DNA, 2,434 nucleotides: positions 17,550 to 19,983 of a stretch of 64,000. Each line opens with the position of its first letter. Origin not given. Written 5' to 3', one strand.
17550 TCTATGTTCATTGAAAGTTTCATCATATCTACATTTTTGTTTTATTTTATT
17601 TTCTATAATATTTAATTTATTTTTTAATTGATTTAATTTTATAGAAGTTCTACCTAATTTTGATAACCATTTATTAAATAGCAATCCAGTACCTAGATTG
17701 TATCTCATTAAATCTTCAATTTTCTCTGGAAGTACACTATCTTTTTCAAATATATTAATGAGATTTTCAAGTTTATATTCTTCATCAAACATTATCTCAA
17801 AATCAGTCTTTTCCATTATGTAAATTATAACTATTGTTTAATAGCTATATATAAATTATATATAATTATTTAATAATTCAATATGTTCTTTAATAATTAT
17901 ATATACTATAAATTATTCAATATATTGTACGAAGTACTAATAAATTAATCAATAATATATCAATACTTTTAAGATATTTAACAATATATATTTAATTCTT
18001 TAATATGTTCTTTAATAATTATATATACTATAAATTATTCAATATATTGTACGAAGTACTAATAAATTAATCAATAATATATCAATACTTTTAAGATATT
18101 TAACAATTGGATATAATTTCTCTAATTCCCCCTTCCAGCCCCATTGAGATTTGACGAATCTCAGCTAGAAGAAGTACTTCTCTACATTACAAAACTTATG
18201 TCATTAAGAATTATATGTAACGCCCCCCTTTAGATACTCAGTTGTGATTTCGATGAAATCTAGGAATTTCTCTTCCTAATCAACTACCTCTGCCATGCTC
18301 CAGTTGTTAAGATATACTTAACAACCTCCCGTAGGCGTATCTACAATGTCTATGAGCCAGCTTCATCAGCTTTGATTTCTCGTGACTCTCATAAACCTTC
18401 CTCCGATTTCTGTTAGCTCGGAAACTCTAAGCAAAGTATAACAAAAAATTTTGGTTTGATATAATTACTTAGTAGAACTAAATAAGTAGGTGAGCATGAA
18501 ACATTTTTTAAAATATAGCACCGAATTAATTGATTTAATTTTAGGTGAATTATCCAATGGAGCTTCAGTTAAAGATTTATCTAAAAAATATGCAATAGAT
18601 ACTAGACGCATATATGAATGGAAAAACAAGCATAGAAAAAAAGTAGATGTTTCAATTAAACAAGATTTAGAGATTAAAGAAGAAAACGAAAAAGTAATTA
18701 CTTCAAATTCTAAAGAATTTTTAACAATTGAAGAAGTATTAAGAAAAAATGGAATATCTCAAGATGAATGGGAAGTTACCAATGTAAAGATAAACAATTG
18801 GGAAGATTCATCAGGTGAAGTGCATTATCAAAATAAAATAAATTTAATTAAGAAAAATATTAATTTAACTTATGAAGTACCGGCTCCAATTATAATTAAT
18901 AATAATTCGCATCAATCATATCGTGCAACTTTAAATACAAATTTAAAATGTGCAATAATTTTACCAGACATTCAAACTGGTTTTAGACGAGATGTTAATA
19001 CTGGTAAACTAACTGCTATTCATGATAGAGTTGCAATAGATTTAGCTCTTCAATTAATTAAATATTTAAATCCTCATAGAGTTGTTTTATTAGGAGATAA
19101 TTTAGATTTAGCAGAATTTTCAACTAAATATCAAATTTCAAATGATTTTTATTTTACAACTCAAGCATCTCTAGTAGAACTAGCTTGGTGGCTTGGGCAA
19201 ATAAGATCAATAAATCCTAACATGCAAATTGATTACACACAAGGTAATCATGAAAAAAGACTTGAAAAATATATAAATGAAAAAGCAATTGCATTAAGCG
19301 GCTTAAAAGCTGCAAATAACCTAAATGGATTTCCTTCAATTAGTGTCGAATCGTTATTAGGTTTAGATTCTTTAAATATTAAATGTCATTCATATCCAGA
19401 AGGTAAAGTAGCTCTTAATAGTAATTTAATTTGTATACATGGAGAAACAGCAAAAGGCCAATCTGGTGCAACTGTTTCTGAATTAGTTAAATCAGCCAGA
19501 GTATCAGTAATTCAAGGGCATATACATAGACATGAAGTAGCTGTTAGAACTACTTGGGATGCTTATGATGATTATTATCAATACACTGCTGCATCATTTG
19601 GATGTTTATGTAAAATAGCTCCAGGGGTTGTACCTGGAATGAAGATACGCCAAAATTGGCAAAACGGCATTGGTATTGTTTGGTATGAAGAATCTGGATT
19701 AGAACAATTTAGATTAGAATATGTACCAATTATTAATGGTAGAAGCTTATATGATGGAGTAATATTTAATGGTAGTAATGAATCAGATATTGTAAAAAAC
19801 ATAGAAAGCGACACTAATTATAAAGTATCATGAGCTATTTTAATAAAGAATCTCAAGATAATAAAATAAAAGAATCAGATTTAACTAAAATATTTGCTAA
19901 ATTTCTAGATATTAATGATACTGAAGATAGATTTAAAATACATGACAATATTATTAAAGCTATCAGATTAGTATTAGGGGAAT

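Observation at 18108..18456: Unexplained C-rich, GC-elevated, hairpin-dense non-coding island: candidate novel phage RNA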

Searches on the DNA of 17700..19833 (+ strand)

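Call 6: search_rna_families(source=window, start=17700, end=18700, threshold=evalue, max_evalue=10, show_alignments=3)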
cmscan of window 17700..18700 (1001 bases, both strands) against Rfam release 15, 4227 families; matches with E-value up to 10: 2.
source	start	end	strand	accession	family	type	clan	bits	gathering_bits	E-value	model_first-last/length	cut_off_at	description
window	18474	18543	-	RF02077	STnc220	Gene; sRNA;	-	18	60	5.1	1-79/79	no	Salmonella enterica sRNA STnc220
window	18118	18182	-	RF03707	mir-1892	Gene; miRNA;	-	16.6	86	2.4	1-80/80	no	mir-1892 microRNA precursor family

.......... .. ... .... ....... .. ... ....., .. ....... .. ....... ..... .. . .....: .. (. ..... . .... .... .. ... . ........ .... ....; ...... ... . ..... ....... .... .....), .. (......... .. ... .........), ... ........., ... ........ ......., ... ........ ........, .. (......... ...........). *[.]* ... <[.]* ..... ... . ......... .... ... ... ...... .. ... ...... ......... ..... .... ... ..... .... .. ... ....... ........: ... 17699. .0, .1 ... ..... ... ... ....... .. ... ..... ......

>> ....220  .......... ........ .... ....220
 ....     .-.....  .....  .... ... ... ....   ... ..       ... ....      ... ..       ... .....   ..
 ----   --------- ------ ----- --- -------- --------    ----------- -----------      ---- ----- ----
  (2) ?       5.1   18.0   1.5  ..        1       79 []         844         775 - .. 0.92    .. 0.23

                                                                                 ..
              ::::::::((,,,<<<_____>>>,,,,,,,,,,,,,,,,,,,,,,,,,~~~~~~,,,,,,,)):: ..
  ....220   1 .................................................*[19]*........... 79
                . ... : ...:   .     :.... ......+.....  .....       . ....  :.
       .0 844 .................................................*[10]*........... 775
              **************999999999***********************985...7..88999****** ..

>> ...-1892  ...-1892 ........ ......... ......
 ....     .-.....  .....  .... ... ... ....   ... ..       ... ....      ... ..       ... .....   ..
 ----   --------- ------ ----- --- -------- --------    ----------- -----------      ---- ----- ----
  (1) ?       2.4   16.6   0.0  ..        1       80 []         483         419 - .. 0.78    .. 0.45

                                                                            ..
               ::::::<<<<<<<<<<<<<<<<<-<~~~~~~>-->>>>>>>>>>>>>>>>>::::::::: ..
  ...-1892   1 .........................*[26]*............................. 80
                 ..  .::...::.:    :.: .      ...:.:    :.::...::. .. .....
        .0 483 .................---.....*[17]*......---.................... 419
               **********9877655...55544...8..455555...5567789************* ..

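Call 7: search_dna_similar(query=window:17800-18500:+, collection=phages, mode=distant, max_rows=30)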
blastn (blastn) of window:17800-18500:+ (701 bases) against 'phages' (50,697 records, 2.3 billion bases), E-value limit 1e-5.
No match.

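Call 51: search_rna_families(source=L288, start=2090, end=2470, threshold=evalue, max_evalue=10, show_alignments=3)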
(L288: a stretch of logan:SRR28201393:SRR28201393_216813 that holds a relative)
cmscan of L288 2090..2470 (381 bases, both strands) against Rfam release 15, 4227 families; matches with E-value up to 10: 1.
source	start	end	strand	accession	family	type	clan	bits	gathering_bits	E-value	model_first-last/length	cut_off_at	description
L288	2340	2390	-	RF01138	sR23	Gene; snRNA; snoRNA; CD-box;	-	13.9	45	0.38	1-54/54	no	Small nucleolar RNA sR23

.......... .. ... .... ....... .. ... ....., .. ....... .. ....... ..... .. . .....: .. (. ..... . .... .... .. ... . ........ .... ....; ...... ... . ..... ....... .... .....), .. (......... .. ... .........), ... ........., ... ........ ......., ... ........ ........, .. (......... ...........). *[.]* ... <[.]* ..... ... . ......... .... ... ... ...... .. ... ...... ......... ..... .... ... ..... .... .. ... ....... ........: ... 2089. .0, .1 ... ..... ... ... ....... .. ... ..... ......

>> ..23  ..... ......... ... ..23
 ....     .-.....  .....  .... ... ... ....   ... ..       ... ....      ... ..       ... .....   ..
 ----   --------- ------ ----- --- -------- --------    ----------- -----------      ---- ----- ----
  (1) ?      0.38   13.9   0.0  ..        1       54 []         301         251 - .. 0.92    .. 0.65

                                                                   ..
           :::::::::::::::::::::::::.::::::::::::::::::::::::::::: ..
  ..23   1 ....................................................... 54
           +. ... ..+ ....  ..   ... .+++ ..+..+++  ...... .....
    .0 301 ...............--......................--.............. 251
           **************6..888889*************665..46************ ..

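Call 52: search_rna_families(source=L010, start=2580, end=2960, threshold=evalue, max_evalue=10, show_alignments=3)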
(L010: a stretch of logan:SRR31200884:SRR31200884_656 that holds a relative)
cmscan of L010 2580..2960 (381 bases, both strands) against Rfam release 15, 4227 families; matches with E-value up to 10: 4.
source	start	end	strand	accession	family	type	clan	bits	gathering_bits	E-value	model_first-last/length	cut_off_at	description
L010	2683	2775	+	RF01208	snoR99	Gene; snRNA; snoRNA; HACA-box;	-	19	41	1.5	1-106/106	no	Small nucleolar RNA snoR99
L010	2603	2673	-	RF03707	mir-1892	Gene; miRNA;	-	18.3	86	0.3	1-80/80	no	mir-1892 microRNA precursor family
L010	2654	2747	-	RF03636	MIR4376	Gene; miRNA;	-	14.9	60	3.3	1-88/88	no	MIR4376 microRNA precursor family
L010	2904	2916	-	RF00023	tmRNA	Gene;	CL00001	9.4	47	0.083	349-361/374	no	transfer-messenger RNA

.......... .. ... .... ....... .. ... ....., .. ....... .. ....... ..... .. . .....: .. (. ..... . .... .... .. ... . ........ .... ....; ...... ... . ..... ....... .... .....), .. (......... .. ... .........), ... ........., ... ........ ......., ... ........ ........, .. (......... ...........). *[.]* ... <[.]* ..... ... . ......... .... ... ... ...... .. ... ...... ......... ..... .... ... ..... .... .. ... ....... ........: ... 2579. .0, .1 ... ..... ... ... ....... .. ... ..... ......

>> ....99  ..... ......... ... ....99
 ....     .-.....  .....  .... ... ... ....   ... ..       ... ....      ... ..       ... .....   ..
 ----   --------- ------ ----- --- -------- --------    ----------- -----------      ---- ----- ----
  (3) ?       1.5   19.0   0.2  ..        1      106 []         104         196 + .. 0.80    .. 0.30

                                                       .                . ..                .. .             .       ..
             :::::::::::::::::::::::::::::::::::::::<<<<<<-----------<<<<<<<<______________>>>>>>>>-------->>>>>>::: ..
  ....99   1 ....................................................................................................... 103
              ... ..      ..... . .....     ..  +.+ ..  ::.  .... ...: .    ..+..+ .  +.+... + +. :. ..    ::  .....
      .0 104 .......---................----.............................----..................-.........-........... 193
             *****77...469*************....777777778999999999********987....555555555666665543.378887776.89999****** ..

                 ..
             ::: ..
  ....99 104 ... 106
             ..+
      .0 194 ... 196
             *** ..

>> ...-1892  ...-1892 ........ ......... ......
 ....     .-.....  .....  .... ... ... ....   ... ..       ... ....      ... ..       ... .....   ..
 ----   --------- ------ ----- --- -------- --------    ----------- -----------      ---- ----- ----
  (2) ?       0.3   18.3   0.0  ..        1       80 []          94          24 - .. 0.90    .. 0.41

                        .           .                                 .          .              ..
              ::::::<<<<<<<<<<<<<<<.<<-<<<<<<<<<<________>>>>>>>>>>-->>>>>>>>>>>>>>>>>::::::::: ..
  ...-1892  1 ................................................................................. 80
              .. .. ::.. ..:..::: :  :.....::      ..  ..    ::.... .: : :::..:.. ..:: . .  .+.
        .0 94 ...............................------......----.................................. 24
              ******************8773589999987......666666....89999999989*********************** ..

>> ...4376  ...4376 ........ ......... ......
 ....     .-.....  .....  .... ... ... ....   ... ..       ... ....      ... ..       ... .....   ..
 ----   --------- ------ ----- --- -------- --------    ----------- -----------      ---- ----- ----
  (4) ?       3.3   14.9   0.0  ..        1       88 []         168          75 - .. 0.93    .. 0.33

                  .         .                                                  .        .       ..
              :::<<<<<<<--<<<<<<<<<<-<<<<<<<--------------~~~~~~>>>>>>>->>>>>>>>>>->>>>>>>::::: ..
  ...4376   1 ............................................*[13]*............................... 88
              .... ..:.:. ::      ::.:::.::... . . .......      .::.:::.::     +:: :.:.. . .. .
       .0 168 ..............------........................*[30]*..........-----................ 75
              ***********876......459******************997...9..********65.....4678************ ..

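Call 74: build_rna_model(alignment_id=A9)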
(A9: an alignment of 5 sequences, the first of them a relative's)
Model R1 built from alignment A9 (5 sequences, 127 columns); structure: RNAalifold consensus.
model positions 123; base pairs 33; branch points 2; effective number of sequences 1.07; information 0.59 bits per position. Calibrated on 0.2 Mb of random sequence (short: E-values are rough).
structure used (alignment columns):
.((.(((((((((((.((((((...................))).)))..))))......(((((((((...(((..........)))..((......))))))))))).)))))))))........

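Call 75: search_with_rna_model(model_id=R1, sources=[window, L004, L006, L284, L289, L014, L015, L018, L286, L288, L009, L010, L011, L179, L020, L042, L040, L043], max_evalue=10, make_alignment=true, show_alignments=0)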
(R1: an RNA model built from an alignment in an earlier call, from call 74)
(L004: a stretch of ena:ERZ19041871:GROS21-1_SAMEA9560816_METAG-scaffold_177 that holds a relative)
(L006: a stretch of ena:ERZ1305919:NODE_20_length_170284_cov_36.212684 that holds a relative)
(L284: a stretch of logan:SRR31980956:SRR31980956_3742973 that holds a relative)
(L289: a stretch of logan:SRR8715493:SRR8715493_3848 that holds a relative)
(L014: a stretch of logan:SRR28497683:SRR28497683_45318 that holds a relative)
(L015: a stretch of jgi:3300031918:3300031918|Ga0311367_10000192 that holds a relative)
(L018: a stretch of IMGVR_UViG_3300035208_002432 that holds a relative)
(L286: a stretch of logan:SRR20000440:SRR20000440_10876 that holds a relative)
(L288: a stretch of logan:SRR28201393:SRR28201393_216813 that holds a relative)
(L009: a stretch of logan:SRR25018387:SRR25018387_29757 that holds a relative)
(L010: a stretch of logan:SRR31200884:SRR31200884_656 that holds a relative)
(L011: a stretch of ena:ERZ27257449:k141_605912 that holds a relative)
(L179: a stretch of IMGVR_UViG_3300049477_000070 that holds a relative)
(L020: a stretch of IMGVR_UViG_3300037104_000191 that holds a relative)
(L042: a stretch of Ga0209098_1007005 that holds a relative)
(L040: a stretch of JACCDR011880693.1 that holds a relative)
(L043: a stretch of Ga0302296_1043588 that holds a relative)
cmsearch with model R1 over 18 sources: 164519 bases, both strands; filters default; matches with E-value up to 10: 8.
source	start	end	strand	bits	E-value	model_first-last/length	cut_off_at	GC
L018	1052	1174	-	136.2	3.3e-30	1-123/123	no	0.5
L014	157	273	-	129.9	1.1e-28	1-123/123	no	0.51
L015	2746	2870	-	128.5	2.2e-28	1-123/123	no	0.49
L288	2241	2366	-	126.4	7.3e-28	1-123/123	no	0.55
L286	2247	2364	-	124.4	2.1e-27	1-123/123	no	0.49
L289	994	1103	-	21.8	0.0056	1-123/123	no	0.45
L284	2208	2306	-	21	0.0085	1-123/123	no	0.37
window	18221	18322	-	13.8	0.42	1-123/123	no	0.4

Alignment A10: 8 matches aligned to the model, 164 columns, each read 5' to 3' on its own strand. Consensus structure (alignment columns), stored with it:
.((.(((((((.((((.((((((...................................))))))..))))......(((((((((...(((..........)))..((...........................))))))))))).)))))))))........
